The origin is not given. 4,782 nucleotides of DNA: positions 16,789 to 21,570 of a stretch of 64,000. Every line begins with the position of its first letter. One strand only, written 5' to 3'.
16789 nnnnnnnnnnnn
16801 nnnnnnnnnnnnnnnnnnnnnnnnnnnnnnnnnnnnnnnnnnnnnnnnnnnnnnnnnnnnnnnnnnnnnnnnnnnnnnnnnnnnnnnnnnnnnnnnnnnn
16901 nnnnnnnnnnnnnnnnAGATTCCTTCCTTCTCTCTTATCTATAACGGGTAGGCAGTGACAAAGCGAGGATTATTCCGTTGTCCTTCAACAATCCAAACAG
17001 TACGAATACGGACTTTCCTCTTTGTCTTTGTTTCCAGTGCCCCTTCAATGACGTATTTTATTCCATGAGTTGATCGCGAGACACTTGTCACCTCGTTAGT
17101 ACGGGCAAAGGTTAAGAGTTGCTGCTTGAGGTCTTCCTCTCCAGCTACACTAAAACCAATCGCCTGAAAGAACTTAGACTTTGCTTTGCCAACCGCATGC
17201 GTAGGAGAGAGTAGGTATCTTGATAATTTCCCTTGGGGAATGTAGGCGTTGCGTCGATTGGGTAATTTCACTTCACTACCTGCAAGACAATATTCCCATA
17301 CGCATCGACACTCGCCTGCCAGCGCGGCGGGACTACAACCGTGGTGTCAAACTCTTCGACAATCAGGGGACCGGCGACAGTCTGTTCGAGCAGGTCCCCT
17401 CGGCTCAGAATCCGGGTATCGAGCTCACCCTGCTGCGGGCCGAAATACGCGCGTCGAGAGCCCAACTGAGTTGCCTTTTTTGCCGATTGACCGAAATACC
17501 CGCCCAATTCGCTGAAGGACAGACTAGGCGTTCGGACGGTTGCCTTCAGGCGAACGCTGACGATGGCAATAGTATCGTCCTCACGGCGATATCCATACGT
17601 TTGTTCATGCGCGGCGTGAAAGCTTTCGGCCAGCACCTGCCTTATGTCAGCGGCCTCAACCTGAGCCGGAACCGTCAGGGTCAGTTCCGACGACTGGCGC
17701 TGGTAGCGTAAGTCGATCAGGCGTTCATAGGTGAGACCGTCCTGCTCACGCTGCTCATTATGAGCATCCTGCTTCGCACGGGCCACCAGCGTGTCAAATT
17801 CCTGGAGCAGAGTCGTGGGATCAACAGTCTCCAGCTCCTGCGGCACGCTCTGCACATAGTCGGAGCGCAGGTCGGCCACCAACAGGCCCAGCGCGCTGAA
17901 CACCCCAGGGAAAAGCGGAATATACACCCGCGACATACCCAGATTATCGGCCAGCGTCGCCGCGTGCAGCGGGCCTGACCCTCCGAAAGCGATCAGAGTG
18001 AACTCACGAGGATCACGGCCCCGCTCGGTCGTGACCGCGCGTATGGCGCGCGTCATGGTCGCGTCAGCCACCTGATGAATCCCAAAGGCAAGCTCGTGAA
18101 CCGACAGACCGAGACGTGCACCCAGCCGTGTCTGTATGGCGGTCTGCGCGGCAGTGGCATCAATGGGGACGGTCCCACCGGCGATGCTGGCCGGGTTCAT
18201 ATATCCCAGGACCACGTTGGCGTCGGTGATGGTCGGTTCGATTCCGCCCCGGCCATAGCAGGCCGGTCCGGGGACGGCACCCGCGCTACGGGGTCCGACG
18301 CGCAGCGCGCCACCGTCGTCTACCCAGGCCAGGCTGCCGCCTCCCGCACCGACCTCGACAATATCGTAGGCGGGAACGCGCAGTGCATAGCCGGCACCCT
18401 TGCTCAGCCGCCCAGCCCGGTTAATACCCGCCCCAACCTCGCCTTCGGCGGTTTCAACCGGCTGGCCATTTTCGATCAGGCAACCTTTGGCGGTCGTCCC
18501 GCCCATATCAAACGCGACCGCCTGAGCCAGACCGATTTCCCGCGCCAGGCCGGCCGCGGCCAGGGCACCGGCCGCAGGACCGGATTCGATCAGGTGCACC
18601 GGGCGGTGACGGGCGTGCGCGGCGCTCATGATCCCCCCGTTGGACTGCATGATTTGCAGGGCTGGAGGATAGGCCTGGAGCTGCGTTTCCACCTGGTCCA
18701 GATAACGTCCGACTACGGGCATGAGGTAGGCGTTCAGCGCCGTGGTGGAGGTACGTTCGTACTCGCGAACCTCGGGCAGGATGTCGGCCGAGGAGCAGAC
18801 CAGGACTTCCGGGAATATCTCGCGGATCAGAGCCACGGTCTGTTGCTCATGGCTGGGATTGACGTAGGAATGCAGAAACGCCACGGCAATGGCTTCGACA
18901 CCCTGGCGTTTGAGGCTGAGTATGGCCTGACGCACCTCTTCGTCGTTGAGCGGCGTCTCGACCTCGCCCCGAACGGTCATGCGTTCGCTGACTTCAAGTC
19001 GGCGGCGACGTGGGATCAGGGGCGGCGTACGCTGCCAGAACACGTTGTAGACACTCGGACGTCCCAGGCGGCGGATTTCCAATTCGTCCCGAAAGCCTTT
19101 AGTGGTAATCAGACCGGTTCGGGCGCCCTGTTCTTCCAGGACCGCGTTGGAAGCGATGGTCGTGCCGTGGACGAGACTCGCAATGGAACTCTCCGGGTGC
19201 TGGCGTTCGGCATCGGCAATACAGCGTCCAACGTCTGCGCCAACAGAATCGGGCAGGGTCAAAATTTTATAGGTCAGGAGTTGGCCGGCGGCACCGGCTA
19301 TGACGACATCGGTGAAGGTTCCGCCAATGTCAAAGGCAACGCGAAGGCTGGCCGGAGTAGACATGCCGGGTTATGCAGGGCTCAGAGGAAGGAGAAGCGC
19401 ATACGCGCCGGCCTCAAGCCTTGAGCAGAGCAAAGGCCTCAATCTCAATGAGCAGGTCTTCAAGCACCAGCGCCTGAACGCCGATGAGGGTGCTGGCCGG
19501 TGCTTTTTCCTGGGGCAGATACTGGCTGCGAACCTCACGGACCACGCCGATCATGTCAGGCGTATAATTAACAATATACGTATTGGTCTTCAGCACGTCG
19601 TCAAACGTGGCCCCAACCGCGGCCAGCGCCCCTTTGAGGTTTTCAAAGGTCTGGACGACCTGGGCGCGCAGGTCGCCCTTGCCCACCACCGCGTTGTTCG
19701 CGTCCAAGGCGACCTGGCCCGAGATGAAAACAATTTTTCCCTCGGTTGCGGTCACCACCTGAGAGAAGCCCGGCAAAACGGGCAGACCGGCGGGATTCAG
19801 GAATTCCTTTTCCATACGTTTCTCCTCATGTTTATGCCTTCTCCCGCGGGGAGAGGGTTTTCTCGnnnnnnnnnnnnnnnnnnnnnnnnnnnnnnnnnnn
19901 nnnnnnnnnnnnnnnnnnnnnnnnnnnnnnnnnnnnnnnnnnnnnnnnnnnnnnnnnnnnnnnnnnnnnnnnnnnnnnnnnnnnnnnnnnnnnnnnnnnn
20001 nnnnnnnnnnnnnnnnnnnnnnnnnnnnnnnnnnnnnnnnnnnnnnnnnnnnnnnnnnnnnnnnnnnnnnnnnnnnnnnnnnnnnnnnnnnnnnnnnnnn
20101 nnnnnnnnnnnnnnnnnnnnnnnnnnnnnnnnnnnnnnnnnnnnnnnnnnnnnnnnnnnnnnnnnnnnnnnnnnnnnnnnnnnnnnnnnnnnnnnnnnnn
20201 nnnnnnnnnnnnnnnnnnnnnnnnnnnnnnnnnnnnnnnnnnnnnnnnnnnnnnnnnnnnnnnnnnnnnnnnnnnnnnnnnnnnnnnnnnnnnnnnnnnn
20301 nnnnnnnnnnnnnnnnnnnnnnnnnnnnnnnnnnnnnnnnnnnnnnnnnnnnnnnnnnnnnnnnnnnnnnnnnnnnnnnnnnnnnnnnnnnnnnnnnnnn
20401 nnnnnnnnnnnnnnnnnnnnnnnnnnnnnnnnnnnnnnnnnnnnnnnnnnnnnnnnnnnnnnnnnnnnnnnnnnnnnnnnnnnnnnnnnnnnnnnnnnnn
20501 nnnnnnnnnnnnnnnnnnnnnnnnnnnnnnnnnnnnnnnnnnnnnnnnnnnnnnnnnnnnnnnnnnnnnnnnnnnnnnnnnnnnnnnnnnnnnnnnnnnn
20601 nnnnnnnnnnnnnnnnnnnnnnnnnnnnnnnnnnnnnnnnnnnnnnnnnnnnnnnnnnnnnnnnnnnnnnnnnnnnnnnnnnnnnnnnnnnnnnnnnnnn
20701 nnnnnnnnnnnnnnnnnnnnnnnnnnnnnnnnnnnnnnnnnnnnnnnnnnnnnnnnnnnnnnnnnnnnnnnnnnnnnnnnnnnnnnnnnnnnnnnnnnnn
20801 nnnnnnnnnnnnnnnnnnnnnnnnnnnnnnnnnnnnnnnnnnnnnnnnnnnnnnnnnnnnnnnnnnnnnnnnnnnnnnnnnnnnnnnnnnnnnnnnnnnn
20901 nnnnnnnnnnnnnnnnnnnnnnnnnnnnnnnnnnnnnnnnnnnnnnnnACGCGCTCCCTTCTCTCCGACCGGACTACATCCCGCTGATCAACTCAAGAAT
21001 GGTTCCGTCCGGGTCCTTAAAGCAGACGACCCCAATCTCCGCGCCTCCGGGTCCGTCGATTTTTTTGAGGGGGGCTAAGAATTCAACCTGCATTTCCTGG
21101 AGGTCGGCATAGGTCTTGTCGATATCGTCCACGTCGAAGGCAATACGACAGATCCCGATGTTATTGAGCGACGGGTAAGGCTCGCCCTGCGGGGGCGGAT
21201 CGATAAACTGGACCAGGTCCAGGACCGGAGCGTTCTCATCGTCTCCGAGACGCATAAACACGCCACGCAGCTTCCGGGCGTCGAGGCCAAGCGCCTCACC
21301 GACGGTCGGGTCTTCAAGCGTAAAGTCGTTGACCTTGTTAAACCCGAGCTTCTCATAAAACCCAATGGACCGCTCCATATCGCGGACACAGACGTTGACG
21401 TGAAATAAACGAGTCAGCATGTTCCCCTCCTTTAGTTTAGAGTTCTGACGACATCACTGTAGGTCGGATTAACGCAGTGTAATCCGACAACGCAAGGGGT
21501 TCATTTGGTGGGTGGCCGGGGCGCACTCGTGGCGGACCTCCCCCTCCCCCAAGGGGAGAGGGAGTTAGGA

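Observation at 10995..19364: Two hyuA/hyuB pairs in A-B-B-A order with a DUF6883/DUF4926 pair embedded inside the operon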

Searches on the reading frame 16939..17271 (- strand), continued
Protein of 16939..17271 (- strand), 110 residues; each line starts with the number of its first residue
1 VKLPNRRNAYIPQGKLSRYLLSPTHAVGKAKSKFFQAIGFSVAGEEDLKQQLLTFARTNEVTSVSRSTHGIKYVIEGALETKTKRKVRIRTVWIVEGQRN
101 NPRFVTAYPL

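Call 60: get_annotated_region(hit=H7, flank=2500)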
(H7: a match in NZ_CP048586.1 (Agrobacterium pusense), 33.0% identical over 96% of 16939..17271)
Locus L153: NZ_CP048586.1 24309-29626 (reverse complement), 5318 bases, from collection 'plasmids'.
description: Agrobacterium pusense strain CC001 plasmid pAt1, complete sequence
organism: Agrobacterium pusense (NCBI taxid 648995)
taxonomy: Bacteria; Pseudomonadota; Alphaproteobacteria; Hyphomicrobiales; Rhizobiaceae; Agrobacterium; Agrobacterium pusense
host: -; source: walnut; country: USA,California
typing (MOB-suite, as given by PLSDB): non-mobilizable; mating-pair formation MPF_T
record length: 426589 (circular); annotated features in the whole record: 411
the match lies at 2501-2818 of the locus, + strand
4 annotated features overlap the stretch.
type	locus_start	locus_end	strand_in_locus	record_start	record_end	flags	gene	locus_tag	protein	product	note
CDS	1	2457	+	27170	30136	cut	-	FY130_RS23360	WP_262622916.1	BPTD_3080 family restriction endonuclease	-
CDS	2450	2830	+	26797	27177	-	-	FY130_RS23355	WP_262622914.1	DUF6883 domain-containing protein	-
CDS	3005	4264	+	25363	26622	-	-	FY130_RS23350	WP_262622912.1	hypothetical protein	-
CDS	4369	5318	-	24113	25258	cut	-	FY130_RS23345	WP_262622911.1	RHE_PE00001 family protein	-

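Call 64: search_protein_representatives(alignment_id=A1)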
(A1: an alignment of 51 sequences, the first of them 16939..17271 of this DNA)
Query: 51 sequences, 111 profile positions. Proteins with E-value up to 0.001 (for the whole library): 6884; up to 1e-10: 3118; up to 1e-30: 168. The best 150 are listed.
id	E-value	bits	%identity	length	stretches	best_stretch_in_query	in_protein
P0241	3.8e-40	152.6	-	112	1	1-110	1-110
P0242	4.6e-40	152.3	-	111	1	3-110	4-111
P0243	9.9e-40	151.3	-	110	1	1-110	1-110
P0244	1.0e-39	151.2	-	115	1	1-110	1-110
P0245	3.9e-39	149.4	-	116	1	1-110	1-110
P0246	5.0e-39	149.0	-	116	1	1-110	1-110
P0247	6.6e-39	148.6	-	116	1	1-110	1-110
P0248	8.1e-39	148.3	-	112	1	1-110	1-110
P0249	1.7e-38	147.3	-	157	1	1-109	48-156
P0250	3.1e-38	146.4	-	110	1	1-110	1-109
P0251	4.1e-38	146.1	-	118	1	1-110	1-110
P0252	4.3e-38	146.0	-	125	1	2-110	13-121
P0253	4.5e-38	145.9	-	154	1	1-110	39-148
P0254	6.9e-38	145.3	-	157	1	1-110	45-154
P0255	7.0e-38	145.3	-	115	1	1-110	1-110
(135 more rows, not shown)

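Call 67: fold_search(model_id=the predicted structure, library=pdb)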
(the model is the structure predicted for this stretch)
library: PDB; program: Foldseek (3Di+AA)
matches with E <= 10: 1077; with E <= 0.001: 4
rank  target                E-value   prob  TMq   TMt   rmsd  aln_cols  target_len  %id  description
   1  6cp9_C                3.8e-05  1.00  0.71  0.67   4.3       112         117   13  Contact-dependent growth inhibition toxin - immunity protein complex from Klebsiella pneumoniae 342 (released 2019-03-13)
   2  6cp9_E                4.1e-05  1.00  0.73  0.68   4.2       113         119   13  Contact-dependent growth inhibition toxin - immunity protein complex from Klebsiella pneumoniae 342 (released 2019-03-13)
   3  6cp9_A                4.4e-05  1.00  0.71  0.67   4.3       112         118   13  Contact-dependent growth inhibition toxin - immunity protein complex from Klebsiella pneumoniae 342 (released 2019-03-13)
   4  6cp9_G                6.8e-05  1.00  0.70  0.71   3.8       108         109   13  Contact-dependent growth inhibition toxin - immunity protein complex from Klebsiella pneumoniae 342 (released 2019-03-13)
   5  5tph_B                1.8e-02  0.69  0.29  0.27   6.6        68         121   18  Crystal structure of a de novo designed protein homodimer with curved beta-sheet (released 2017-01-25)
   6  6w3f_B                3.0e-02  0.69  0.32  0.31   5.4        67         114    7  Rd1NTF2_05_I64F_A80G_T94P_D101K_L106W (released 2020-04-15)
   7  3h51_B                4.2e-02  0.25  0.26  0.23   6.3        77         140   16  Crystal structure of Putative calcium/calmodulin dependent protein kinase II association domain (NP_636218.1) from XAN (released 2009-05-05)
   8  4fxe_E                6.1e-02  0.66  0.38  0.46   4.9       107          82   12  Crystal structure of the intact E. coli RelBE toxin-antitoxin complex (released 2012-08-29)
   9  3ehc_D                6.6e-02  0.69  0.36  0.33   9.4       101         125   10  Crystal structure of a snoal-like polyketide cyclase (atu3018) from agrobacterium tumefaciens str. c58 at 2.12 A resol (released 2008-09-23)
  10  8a0x_C                7.5e-02  0.51  0.33  0.34   5.9        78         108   14  Crystal structure of the HigB2-HigA2 tetramer in complex with operator DNA (released 2023-05-03)
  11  3gwr_B                7.5e-02  0.38  0.31  0.28   6.9        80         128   12  Crystal structure of Putative calcium/calmodulin-dependent protein kinase type II association domain (YP_315894.1) fro (released 2009-04-14)
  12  3ebt                  8.0e-02  0.66  0.41  0.36   8.1       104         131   12  Crystal structure of a ntf2-like protein of unknown function (bpss0132) from burkholderia pseudomallei k96243 at 1.30 A  (released 2008-09-30)
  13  1gy7_C                8.5e-02  0.41  0.31  0.29   6.2        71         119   17  N77Y point mutant of S.Cerevisiae NTF2 (released 2002-06-20)
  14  2otr_MODEL_1_A        9.7e-02  0.69  0.41  0.47   5.2       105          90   11  Solution Structure of Conserved Hypothetical Protein HP0892 from Helicobacter pylori (released 2007-12-18)
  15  5tgn_B                9.7e-02  0.51  0.30  0.31   6.7        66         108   20  Crystal structure of protein Sthe_2403 from Sphaerobacter thermophilus (released 2016-10-26)
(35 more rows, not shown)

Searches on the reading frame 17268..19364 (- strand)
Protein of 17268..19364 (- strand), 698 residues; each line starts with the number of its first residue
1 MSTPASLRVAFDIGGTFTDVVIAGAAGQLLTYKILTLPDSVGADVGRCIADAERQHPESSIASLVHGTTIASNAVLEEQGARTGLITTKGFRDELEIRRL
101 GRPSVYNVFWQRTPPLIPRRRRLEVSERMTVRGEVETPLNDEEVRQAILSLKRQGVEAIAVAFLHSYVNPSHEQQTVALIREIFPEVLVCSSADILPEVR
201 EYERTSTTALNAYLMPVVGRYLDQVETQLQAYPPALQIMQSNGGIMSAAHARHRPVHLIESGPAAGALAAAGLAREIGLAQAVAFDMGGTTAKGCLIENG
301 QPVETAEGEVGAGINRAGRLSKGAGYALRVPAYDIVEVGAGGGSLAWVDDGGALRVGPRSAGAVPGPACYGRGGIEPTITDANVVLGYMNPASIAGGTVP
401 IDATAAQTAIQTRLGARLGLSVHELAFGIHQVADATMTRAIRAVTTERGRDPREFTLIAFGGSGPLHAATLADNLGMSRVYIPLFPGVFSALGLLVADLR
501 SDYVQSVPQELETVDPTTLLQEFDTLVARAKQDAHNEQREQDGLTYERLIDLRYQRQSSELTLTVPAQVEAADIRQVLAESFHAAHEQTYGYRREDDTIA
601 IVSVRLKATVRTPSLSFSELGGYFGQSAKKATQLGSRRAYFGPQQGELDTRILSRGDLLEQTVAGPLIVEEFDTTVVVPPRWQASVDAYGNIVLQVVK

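Call 3: search_protein_families(library=pfam, proteins=[window:17268-19364:-])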
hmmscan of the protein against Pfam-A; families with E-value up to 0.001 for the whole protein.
window:17268-19364:- (698 aa): 3 families
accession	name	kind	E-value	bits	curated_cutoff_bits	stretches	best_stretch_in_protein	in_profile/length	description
PF01968.24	Hydantoinase_A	-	4.3e-94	315.5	22.9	1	204-502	1-290/291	Hydantoinase/oxoprolinase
PF05378.19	Hydant_A_N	-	1.7e-49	168.4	25.2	1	8-183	1-175/176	Hydantoinase/oxoprolinase N-terminal region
PF19278.4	Hydant_A_C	-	6.1e-08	32.7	21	1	518-689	13-185/193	Hydantoinase/oxoprolinase C-terminal domain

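Call 7: search_protein_families(library=ncbifam, proteins=[window:17268-19364:-], max_evalue=0.01)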
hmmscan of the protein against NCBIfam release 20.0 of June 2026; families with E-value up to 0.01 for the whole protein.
window:17268-19364:- (698 aa): 4 families
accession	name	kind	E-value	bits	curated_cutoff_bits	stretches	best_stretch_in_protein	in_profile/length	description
NF050156.1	CapLactmsAlpCapA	equivalog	3.6e-159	531.2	1000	1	8-695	2-686/689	caprolactamase subunit alpha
NF042975.2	AcphenoCarb_ApcC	equivalog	1.2e-83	281.6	1500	1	9-695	11-710/733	acetophenone carboxylase subunit gamma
NF042960.1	AcphenoCarb_ApcA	equivalog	1.3e-72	245.1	1250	1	8-694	3-655/658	acetophenone carboxylase subunit alpha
NF003270.0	PRK04247.1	equivalog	0.0042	16.2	216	1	112-183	139-210/250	endonuclease NucS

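Call 12: find_related_loci(query=window:17268-19364:-, collection=genome_contigs, flank=10000)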
Query window:17268-19364:- (698 aa) in genome_contigs; peptide patterns used: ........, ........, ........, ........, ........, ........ (x = any residue, [..] = any of these).
427 stretches matched a pattern; 351 encode a relative of the query (tblastn E <= 1e-3); the best 80 are kept; 66 distinct loci.
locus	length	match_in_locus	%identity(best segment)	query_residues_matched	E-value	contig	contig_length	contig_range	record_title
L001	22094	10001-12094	97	1-698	0e+0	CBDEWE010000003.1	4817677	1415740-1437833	MAG: uncultured Candidatus Binatia bacterium isolate a8241130-b51f-4fa7-9d5c-c617c4ae5504 genome assembly, contig: conti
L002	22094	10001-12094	97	1-698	0e+0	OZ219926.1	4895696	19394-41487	MAG: Thermodesulfobacteriota bacterium isolate 21442c6b-cc68-4f82-8039-a5361455a999 genome assembly, chromosome: 3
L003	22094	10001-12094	94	1-698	0e+0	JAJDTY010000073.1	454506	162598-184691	MAG: Candidatus Binatia bacterium isolate jk18x1bzbins.55 k141_1131352, whole genome shotgun sequence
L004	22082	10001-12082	95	1-694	0e+0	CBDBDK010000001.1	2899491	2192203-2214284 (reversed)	MAG: uncultured Candidatus Binatia bacterium isolate 2c216906-a703-41c5-82d5-ef5894461506 genome assembly, contig: conti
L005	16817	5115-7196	94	1-694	0e+0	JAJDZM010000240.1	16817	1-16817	MAG: Candidatus Binatia bacterium isolate jk18x40bins.50 k141_2638202, whole genome shotgun sequence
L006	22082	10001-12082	93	1-694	0e+0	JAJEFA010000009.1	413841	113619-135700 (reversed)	MAG: Candidatus Binatia bacterium isolate p16x34bins.64 k141_112509, whole genome shotgun sequence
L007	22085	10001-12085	93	1-698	0e+0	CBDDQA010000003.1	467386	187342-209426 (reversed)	MAG: uncultured Candidatus Binatia bacterium isolate 6ae7d3f7-6f3a-412e-99ff-c928d72fc6b4 genome assembly, contig: conti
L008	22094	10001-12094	91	1-698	0e+0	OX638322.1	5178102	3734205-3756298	MAG: Candidatus Binatia bacterium isolate fc306077-a6e0-4751-8727-9b45b52cfb09 genome assembly, chromosome: 1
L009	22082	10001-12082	91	1-694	0e+0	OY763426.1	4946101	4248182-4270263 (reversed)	MAG: Candidatus Binatia bacterium isolate bff738c7-9683-4f94-b287-c2cb1e0b670a genome assembly, chromosome: 1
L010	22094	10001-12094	91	1-698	0e+0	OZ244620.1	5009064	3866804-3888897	MAG: uncultured Candidatus Binatia bacterium isolate a6e05b1d-2203-4d92-b789-b8e4a46226c9 genome assembly, chromosome: 1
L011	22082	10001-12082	92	1-694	0e+0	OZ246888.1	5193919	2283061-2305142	MAG: Candidatus Binatia bacterium isolate 6b508bb3-31ce-4f4f-8d88-ad7b0e8f6706 genome assembly, chromosome: 1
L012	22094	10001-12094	91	1-698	0e+0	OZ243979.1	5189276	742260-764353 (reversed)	MAG: uncultured Candidatus Binatia bacterium isolate 1ea5a42d-c5b0-4d9d-a207-f079449ea76f genome assembly, chromosome: 1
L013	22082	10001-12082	88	1-694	0e+0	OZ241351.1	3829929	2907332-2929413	MAG: uncultured Candidatus Binatia bacterium isolate 5f0d318e-1668-4b86-9731-a3c73843edec genome assembly, chromosome: 1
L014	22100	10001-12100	87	1-694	0e+0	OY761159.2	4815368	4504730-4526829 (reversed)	MAG: Candidatus Binatia bacterium isolate a3054953-5fa8-48fb-90a5-e173aac96f7a genome assembly, chromosome: 1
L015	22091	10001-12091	86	1-694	0e+0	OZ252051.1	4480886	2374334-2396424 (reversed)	MAG: uncultured Candidatus Binatia bacterium isolate b4184f84-54dd-4777-b1f7-7d436cdf621f genome assembly, chromosome: 1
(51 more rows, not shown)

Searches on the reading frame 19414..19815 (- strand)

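Call 8: search_protein_families(library=pfam, proteins=[window:19414-19815:-], max_evalue=0.001)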
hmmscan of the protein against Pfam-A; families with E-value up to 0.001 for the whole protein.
window:19414-19815:- (133 aa): 1 family
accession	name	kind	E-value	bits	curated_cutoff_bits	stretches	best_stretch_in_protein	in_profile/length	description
PF01042.26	Ribonuc_L-PSP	-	4.7e-25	88.4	27.3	1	16-130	10-120/121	Endoribonuclease L-PSP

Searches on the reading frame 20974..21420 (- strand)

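Call 8: search_protein_families(library=pfam, proteins=[window:20974-21420:-], max_evalue=0.001)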
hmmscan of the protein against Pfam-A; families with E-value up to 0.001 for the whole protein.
window:20974-21420:- (148 aa): 5 families
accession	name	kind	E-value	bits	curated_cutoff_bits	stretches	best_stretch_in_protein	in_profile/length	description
PF00903.31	Glyoxalase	-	1.1e-15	58.5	20.6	1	4-144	1-121/121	Glyoxalase/Bleomycin resistance protein/Dioxygenase superfamily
PF13669.12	Glyoxalase_4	-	1.7e-08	35.2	27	1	7-116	2-95/109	Glyoxalase/Bleomycin resistance protein/Dioxygenase superfamily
PF12681.13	Glyoxalase_2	-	3.8e-05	24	30.1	0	92-148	64-117/118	Glyoxalase-like domain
PF21701.3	GLOD4_C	-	6.1e-05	23.5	27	1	91-139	2-52/66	Glyoxalasedomain-containing protein 4-like, C-terminal domain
PF22677.2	Ble-like_N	-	0.00014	22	24.5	1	4-28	1-26/41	Bleomycin resistance protein-like N-terminal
